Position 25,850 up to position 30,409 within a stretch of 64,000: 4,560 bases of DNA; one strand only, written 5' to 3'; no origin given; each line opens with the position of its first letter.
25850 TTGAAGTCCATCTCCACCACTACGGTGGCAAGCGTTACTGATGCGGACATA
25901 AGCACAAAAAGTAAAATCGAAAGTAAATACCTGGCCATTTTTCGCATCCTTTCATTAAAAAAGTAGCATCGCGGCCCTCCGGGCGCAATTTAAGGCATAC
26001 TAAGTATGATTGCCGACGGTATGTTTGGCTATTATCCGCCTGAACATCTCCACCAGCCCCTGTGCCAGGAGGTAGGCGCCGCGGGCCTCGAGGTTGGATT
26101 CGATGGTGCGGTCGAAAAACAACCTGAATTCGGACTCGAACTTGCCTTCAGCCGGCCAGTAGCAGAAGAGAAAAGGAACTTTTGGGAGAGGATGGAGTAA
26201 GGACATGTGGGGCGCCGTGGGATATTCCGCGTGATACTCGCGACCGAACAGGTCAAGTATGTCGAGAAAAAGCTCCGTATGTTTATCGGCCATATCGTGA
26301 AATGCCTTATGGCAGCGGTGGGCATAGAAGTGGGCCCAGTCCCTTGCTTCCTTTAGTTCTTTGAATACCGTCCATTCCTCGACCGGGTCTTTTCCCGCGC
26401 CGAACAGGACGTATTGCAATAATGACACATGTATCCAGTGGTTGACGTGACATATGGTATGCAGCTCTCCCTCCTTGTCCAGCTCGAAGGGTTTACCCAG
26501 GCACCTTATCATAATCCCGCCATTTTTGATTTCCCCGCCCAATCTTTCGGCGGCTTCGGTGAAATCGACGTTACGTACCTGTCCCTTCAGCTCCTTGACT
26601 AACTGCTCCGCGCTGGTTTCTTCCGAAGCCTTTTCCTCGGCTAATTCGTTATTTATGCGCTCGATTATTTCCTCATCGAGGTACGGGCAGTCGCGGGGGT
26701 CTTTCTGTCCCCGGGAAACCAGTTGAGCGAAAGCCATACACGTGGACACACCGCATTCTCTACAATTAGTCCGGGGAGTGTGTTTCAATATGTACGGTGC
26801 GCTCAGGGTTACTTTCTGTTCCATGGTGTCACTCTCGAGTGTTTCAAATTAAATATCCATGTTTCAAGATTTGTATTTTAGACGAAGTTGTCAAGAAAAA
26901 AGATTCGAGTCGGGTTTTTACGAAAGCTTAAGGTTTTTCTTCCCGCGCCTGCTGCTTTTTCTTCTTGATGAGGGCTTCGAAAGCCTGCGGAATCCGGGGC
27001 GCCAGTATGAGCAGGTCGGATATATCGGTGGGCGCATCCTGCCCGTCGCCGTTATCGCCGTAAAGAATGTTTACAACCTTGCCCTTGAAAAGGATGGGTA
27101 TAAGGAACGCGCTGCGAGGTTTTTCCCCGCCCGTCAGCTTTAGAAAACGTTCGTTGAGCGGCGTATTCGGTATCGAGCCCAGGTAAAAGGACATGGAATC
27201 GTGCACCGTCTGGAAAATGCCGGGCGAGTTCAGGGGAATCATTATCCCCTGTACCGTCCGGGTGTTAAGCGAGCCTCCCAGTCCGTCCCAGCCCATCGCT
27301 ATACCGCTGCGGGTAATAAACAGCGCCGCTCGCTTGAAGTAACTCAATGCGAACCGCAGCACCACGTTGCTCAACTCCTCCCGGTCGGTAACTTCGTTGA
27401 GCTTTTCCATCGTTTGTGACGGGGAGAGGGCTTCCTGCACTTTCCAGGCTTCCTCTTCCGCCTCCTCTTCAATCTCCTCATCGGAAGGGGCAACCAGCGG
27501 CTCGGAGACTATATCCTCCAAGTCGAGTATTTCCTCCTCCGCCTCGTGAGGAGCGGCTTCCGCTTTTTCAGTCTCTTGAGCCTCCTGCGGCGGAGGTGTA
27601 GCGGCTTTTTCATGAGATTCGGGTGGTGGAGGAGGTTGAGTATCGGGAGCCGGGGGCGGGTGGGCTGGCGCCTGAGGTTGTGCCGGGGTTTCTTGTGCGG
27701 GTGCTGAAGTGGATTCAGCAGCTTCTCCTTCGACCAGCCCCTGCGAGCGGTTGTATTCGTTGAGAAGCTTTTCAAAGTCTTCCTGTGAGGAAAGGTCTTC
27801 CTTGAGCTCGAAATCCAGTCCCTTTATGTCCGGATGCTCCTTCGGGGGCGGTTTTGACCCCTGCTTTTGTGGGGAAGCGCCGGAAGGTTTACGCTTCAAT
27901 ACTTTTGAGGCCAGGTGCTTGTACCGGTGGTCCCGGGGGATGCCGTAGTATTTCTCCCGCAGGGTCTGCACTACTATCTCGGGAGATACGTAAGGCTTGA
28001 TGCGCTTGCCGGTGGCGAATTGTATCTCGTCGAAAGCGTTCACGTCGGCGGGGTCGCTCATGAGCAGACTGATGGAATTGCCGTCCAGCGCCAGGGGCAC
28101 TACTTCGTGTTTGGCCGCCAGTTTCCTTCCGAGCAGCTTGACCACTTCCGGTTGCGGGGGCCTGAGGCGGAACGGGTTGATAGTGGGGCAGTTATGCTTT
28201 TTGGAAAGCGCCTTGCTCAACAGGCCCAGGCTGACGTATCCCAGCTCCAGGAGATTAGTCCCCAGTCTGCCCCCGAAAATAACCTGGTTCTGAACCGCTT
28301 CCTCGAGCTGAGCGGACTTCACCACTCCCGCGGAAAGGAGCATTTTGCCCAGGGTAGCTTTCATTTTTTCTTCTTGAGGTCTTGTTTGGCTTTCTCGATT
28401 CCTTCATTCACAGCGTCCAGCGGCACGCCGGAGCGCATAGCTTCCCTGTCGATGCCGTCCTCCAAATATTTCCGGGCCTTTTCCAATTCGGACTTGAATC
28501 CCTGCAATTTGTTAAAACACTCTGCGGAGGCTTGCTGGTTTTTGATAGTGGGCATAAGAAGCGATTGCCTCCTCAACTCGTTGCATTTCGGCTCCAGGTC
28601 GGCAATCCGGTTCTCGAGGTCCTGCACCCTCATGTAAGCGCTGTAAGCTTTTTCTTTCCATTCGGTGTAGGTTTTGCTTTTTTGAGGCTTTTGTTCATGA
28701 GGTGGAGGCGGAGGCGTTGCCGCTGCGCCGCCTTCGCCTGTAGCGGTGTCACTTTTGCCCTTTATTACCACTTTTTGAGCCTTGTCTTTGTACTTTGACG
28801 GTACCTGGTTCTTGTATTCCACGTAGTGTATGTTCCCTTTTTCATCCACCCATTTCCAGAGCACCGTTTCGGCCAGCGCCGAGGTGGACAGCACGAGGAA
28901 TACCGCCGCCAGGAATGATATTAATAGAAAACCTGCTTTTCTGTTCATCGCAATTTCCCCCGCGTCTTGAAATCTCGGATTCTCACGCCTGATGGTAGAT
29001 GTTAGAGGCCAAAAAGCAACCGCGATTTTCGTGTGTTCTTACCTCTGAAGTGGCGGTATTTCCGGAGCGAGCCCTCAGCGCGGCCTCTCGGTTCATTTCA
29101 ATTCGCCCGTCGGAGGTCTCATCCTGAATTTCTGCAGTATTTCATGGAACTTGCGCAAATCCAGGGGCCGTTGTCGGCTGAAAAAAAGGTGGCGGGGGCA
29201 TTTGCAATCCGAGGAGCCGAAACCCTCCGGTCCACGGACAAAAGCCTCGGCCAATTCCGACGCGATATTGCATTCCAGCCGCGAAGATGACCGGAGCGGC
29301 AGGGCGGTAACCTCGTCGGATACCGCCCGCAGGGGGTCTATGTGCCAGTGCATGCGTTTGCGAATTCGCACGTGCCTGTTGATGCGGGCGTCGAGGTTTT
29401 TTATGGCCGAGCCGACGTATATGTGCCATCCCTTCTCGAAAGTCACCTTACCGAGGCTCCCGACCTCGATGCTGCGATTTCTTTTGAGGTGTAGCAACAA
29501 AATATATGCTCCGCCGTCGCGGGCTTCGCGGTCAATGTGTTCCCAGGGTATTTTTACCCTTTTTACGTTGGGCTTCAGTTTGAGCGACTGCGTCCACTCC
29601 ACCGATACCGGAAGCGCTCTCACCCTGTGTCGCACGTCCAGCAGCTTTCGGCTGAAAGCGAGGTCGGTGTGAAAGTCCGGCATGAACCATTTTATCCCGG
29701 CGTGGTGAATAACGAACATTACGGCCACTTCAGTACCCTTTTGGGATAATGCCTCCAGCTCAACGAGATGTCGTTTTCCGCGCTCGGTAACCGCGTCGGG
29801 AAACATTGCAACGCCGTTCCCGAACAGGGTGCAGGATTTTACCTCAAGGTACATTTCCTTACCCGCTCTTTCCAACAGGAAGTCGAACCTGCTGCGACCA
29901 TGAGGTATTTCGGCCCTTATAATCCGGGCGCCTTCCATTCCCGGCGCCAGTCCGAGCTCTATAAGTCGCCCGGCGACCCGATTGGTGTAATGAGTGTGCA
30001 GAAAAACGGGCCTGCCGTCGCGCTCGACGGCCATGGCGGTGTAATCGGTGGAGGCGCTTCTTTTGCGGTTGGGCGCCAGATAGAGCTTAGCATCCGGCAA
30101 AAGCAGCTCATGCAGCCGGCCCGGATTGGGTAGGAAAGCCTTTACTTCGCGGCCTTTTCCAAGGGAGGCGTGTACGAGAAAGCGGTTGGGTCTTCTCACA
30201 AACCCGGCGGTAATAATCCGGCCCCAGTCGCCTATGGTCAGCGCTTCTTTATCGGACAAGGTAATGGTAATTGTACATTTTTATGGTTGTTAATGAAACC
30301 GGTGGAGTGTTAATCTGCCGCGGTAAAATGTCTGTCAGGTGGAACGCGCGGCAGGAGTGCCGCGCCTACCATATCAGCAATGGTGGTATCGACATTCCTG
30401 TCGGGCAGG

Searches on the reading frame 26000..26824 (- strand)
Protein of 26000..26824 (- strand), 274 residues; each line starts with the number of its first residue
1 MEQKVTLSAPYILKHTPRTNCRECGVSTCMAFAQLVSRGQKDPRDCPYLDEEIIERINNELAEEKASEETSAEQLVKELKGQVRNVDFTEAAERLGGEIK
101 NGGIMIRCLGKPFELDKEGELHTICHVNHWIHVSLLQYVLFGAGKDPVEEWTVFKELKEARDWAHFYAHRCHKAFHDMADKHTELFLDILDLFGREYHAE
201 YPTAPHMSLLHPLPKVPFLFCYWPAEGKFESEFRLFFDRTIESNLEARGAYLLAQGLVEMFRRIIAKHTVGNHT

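Call 98: search_protein_families(library=pfam, proteins=[window:26000-26824:-], max_evalue=0.00001)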
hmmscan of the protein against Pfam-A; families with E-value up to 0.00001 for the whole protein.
window:26000-26824:- (274 aa): 2 families
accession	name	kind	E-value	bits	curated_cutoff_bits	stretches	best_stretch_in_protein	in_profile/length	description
PF12654.12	DUF3786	-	5.7e-31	107.8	27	1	87-260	1-176/176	Domain of unknown function (DUF3786)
PF04060.18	FeS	-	1.9e-12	47.1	23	1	17-48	2-33/33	Putative Fe-S cluster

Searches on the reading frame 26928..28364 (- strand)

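Call 98: search_protein_families(library=pfam, proteins=[window:26928-28364:-], max_evalue=0.00001)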
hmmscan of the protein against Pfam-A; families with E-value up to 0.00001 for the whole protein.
window:26928-28364:- (478 aa): 1 family
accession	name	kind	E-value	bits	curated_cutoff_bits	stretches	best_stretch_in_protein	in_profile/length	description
PF05157.20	MshEN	-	3.4e-16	59.5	23.1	1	68-144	11-88/90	MshEN domain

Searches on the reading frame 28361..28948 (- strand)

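Call 98: search_protein_families(library=pfam, proteins=[window:28361-28948:-], max_evalue=0.00001)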
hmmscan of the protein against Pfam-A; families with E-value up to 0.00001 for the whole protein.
window:28361-28948:- (195 aa): 0 families

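Call 101: search_protein_families(library=pfam, proteins=[window:28361-28948:-], max_evalue=0.01)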
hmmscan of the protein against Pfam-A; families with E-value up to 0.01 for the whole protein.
window:28361-28948:- (195 aa): 1 family
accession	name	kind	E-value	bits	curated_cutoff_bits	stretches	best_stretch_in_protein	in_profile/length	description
PF13511.11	DUF4124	-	0.00012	22.6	22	1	18-42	2-26/56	Domain of unknown function (DUF4124)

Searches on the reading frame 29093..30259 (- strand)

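Call 98: search_protein_families(library=pfam, proteins=[window:29093-30259:-], max_evalue=0.00001)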
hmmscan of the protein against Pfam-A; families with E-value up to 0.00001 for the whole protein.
window:29093-30259:- (388 aa): 3 families
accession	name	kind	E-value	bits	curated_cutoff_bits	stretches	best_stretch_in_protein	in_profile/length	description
PF03749.19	SfsA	-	1.2e-35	122.8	22.8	1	91-224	2-136/138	Sugar fermentation stimulation protein RE domain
PF01986.22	DUF123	-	3.8e-22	79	25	1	273-359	2-94/95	Domain of unknown function DUF123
PF17746.7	SfsA_N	-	7e-15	55.3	25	1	21-86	1-62/63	SfsA N-terminal OB domain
